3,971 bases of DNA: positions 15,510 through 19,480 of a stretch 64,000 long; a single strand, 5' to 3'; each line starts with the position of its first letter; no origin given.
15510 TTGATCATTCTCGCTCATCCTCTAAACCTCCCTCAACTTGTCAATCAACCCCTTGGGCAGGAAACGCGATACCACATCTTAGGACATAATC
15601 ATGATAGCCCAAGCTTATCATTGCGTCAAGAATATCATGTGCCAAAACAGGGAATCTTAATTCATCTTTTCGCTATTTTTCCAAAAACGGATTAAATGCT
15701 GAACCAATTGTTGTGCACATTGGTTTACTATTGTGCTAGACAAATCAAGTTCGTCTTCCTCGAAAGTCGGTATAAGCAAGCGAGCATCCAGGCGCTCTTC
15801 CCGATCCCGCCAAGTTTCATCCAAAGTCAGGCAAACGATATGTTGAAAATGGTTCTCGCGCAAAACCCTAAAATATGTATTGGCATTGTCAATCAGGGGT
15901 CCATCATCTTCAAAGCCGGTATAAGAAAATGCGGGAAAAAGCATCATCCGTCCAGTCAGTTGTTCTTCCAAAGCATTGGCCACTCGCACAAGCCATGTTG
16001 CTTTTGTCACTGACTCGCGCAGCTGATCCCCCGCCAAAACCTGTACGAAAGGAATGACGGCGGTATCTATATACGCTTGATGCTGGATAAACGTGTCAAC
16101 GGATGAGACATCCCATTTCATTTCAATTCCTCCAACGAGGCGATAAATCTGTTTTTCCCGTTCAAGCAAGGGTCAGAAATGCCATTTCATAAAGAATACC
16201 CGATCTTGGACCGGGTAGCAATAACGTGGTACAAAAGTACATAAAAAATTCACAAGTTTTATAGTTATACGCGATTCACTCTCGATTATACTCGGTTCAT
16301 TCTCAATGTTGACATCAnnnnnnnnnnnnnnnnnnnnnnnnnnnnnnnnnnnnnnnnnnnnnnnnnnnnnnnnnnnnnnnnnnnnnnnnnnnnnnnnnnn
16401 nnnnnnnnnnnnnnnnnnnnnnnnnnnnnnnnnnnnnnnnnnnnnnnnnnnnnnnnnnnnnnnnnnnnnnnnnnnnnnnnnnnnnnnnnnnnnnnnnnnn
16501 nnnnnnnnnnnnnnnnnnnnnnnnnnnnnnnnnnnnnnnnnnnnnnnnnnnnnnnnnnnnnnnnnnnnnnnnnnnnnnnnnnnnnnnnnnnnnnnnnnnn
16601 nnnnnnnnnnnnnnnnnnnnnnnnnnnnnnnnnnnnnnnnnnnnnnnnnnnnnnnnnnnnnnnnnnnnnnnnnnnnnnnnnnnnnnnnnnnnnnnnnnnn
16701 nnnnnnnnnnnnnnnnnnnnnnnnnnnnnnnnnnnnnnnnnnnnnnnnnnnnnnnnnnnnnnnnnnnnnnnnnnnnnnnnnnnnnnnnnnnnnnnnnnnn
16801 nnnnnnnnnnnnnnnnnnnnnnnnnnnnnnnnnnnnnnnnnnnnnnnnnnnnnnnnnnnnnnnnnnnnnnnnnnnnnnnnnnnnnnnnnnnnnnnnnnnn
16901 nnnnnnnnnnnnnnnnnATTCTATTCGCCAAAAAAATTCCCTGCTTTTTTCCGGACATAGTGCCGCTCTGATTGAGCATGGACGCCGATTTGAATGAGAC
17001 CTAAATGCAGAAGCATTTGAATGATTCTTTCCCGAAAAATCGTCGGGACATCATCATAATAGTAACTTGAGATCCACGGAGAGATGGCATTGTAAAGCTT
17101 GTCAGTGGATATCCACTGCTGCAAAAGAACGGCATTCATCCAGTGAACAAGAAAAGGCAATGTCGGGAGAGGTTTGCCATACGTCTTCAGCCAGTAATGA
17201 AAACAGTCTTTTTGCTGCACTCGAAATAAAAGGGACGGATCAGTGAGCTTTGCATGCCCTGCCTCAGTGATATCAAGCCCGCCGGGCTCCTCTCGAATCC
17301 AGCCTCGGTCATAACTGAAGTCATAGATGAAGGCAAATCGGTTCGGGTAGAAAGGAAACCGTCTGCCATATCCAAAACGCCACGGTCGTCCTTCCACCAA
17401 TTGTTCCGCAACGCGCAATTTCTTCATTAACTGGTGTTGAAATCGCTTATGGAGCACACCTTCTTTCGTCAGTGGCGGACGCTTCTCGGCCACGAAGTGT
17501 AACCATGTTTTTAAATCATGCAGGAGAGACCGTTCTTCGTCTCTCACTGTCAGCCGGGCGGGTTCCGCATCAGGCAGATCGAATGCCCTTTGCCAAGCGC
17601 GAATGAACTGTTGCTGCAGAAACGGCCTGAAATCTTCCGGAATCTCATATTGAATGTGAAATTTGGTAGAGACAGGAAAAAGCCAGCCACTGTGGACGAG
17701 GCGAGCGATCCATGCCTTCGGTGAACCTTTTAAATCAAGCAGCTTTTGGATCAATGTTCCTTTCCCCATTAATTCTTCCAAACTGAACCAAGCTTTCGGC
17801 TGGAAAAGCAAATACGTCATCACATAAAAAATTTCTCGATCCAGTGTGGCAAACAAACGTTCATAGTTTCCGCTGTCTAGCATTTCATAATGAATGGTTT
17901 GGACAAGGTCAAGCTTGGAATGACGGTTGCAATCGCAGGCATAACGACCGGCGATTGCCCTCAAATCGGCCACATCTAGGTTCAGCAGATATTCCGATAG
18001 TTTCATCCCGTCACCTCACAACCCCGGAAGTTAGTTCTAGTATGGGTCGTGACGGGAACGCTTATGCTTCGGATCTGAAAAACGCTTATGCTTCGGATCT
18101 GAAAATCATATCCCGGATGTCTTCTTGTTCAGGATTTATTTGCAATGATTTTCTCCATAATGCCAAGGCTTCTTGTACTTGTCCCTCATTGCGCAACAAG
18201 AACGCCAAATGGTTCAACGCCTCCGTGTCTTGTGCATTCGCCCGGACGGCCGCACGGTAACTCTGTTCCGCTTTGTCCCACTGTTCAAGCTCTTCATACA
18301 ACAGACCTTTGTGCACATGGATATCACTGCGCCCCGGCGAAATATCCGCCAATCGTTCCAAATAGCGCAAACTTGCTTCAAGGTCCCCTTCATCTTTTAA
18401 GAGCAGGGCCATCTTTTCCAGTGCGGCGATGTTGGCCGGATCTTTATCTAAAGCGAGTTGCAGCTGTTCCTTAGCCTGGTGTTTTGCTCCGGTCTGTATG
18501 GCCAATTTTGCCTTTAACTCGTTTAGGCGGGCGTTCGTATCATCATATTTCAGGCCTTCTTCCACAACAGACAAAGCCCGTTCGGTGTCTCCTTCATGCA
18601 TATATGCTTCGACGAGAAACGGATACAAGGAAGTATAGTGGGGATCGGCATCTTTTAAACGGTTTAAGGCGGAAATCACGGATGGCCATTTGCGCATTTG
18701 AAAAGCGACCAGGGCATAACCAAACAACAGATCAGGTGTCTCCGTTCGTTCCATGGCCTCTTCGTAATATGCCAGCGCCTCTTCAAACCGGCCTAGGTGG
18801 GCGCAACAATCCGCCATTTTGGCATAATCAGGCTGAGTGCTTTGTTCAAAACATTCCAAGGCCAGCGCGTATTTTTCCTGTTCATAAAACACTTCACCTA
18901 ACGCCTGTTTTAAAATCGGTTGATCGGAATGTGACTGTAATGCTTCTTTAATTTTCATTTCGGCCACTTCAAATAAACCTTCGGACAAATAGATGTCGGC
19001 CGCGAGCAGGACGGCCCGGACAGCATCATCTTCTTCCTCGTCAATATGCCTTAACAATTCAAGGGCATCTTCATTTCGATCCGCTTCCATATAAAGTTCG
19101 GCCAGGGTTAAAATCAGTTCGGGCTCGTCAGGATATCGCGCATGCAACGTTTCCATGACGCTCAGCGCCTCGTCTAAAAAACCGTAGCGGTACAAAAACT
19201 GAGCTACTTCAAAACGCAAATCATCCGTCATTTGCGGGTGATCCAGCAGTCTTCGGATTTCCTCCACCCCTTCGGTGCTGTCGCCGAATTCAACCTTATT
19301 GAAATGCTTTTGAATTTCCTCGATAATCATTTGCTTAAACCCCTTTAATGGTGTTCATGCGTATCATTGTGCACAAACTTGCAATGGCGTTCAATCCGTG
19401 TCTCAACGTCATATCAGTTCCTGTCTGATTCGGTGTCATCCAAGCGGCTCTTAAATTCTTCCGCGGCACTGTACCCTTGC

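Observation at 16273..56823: Window-wide pattern: short tandem duplications concentrated at gene boundaries, especially straddling stop codons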

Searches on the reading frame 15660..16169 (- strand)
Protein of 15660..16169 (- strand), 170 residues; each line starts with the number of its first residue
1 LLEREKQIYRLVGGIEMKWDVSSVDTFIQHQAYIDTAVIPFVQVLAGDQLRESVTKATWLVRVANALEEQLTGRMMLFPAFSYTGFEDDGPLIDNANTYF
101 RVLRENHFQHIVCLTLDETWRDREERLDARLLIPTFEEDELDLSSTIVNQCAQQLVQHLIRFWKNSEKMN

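Call 55: search_protein_families(library=pfam, proteins=[window:15660-16169:-], max_evalue=0.00001)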
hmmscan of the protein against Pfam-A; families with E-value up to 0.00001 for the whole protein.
window:15660-16169:- (170 aa): 1 family
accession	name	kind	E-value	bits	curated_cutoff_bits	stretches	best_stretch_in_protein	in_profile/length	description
PF10673.14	DUF2487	-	1.8e-26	93.3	25.8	1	25-163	1-142/142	Protein of unknown function (DUF2487)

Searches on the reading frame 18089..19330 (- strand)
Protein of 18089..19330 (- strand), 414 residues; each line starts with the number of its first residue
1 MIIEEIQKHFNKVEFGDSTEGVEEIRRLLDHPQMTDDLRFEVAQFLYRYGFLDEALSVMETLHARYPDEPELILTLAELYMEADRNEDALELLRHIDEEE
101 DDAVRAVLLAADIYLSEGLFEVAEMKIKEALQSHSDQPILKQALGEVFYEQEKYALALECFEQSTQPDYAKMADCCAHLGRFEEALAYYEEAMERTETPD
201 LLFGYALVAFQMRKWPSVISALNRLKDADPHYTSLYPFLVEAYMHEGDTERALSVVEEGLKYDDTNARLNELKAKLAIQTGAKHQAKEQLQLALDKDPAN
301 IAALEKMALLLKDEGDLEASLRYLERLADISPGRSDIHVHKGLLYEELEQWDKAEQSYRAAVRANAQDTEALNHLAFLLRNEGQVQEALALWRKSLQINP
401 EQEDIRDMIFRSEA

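Call 16: find_related_loci(query=window:18089-19330:-, collection=genome_contigs, flank=10000)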
Query window:18089-19330:- (414 aa) in genome_contigs; peptide patterns used: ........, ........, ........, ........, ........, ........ (x = any residue, [..] = any of these).
112 stretches matched a pattern; 4 encode a relative of the query (tblastn E <= 1e-3); 4 distinct loci.
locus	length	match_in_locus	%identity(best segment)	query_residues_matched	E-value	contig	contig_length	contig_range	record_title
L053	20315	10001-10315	37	285-389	3e-12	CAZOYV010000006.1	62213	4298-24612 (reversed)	MAG TPA_asm: uncultured Rickettsiales bacterium isolate SRP141376_co4_92 genome assembly, contig: NODE_843_length_62213_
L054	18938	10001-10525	30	285-407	3e-7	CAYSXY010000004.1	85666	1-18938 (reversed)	MAG TPA_asm: uncultured Rickettsiales bacterium isolate SRP141376_co5_190 genome assembly, contig: NODE_532_length_85666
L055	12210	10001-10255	31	314-398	4e-7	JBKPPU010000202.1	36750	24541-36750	MAG: Acidobacteriota bacterium isolate GS_EKS_MAG_00094 GS_EKS_000000536709, whole genome shotgun sequence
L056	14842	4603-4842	31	319-398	4e-5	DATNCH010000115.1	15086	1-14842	MAG TPA_asm: Pyrinomonadaceae bacterium isolate SMAG_U11209 k141_2920451, whole genome shotgun sequence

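Call 55: search_protein_families(library=pfam, proteins=[window:18089-19330:-], max_evalue=0.00001)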
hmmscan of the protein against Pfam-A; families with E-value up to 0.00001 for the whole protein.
window:18089-19330:- (414 aa): 27 families (the best 25 are shown)
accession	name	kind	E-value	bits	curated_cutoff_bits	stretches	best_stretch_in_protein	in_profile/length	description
PF14559.12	TPR_19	-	4.9e-31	107.3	25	2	52-107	7-62/68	Tetratricopeptide repeat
PF07719.23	TPR_2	-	4.5e-28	95.4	27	0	370-401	2-33/34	Tetratricopeptide repeat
PF13428.12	TPR_14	-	7.6e-26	88.4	23.5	0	38-79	3-44/44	Tetratricopeptide repeat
PF13432.12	TPR_16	-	1.1e-20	74.1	32.7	0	341-401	3-63/65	Tetratricopeptide repeat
PF13181.12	TPR_8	-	5.3e-20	70.3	25.7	0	169-196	4-31/34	Tetratricopeptide repeat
PF00515.34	TPR_1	-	6.3e-18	64.2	27.8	0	370-401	2-33/34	Tetratricopeptide repeat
PF13424.12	TPR_12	-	7.2e-16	58.6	30.1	0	171-196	8-33/77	Tetratricopeptide repeat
PF13176.12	TPR_7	-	6.6e-14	51.2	27.9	0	171-198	4-31/36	Tetratricopeptide repeat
PF12895.13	ANAPC3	-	6.9e-14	52.3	27.2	0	142-191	27-81/82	Anaphase-promoting complex, cyclosome, subunit 3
PF13371.12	TPR_9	-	1e-13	51.5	35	0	241-304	3-66/73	Tetratricopeptide repeat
PF25063.1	ARM_TT21_C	-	7.4e-12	46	35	1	53-165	38-156/209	Tetratricopeptide repeat protein 21 C-terminal ARM domain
PF13429.12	TPR_15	-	1.7e-11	44.5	26.2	0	164-270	76-183/280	Tetratricopeptide repeat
PF13431.12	TPR_17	-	1.7e-11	43.9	24.4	0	358-389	2-33/34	Tetratricopeptide repeat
PF13414.12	TPR_11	-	3.6e-11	43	26.8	0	380-405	5-30/42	TPR repeat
PF25058.1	ARM_TT21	-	4.5e-11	43.4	27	1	39-117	60-141/155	Tetratricopeptide repeat protein 21 ARM repeat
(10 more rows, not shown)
